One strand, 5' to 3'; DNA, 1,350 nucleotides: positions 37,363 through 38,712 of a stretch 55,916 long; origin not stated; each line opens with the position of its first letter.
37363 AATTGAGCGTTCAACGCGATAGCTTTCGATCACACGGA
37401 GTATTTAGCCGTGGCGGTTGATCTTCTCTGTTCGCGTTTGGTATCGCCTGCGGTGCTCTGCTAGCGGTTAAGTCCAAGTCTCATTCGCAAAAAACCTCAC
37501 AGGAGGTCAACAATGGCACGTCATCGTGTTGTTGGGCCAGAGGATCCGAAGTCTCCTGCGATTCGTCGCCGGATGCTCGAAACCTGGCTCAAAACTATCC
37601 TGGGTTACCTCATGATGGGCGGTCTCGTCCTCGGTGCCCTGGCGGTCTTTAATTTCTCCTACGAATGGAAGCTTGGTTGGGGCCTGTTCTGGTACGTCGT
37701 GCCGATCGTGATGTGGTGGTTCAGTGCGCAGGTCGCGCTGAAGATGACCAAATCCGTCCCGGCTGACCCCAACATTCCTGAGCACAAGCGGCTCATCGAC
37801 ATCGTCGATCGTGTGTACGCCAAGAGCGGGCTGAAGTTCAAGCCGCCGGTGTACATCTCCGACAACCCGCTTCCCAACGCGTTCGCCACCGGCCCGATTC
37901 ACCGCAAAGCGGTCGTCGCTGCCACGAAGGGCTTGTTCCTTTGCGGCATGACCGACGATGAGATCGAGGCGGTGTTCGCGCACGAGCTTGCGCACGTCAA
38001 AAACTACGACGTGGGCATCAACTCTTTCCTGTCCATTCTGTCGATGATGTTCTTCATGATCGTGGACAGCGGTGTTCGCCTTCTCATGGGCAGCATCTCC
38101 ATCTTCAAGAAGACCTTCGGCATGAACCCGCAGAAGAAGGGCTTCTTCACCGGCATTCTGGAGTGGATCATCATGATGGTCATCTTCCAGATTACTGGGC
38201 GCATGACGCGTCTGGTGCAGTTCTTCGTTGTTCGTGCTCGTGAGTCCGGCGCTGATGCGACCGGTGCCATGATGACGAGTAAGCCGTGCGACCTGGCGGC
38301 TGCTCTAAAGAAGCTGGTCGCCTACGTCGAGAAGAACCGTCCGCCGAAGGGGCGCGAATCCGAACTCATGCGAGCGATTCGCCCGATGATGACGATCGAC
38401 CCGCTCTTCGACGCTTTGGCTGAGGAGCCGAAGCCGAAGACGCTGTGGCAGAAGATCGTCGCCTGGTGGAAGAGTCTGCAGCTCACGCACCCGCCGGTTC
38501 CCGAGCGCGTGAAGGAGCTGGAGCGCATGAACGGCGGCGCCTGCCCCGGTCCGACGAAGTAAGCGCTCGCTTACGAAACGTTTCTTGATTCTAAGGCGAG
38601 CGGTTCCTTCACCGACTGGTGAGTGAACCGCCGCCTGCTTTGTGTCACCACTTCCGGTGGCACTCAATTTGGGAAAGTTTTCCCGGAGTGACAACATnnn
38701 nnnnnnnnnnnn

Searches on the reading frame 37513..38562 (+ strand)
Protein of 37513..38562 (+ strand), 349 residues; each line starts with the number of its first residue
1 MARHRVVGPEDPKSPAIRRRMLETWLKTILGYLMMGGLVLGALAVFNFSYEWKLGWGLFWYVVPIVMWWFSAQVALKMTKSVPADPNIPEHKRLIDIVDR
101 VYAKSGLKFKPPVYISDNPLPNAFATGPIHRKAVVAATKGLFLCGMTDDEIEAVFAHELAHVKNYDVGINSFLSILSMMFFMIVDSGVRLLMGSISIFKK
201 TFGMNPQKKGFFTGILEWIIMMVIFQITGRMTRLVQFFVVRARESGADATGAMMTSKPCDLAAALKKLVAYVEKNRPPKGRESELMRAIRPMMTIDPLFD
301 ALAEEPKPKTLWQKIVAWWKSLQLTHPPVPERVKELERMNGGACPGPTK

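Call 69: search_protein_families(library=pfam, proteins=[window:37513-38562:+], max_evalue=0.001)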
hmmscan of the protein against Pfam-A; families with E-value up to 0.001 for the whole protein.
window:37513-38562:+ (349 aa): 2 families
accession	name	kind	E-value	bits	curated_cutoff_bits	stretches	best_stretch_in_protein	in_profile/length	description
PF01435.24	Peptidase_M48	-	6.9e-28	98.2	20.3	1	91-339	4-185/186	Peptidase family M48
PF05569.17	Peptidase_M56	-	3.1e-07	30.3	31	1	58-181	104-223/296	BlaR1 peptidase M56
